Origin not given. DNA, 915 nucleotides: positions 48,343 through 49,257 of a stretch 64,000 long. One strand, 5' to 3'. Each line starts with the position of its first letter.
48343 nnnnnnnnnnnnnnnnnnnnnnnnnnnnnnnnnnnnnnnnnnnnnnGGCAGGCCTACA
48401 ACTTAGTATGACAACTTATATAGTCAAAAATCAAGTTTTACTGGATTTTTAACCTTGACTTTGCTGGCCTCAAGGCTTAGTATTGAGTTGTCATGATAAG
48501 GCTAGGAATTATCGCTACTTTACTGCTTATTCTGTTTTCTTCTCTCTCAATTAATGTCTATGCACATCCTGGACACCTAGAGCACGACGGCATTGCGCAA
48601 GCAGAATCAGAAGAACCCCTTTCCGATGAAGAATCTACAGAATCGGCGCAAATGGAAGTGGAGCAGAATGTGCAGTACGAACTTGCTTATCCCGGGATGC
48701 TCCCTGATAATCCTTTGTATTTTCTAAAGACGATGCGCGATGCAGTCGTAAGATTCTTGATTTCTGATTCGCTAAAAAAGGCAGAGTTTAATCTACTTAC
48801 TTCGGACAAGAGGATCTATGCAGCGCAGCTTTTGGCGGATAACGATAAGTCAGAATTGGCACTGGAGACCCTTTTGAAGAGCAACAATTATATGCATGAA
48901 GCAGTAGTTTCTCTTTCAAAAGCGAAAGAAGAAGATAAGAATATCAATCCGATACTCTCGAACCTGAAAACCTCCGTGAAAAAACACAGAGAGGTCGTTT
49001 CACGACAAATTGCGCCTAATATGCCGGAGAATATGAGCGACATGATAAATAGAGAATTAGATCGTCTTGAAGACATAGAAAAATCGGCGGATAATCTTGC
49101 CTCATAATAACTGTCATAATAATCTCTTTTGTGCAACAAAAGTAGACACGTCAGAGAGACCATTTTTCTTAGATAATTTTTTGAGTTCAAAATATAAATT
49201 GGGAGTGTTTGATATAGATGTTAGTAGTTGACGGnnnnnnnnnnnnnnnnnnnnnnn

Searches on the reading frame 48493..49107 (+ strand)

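Call 19: search_protein_families(library=pfam, proteins=[window:48493-49107:+], max_evalue=0.01)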
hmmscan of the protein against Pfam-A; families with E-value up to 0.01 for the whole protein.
window:48493-49107:+ (204 aa): 1 family
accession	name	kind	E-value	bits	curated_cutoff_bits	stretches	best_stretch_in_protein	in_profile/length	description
PF18915.5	DUF5667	-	7.5e-09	36.3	27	1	68-161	1-95/99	Domain of unknown function (DUF5667)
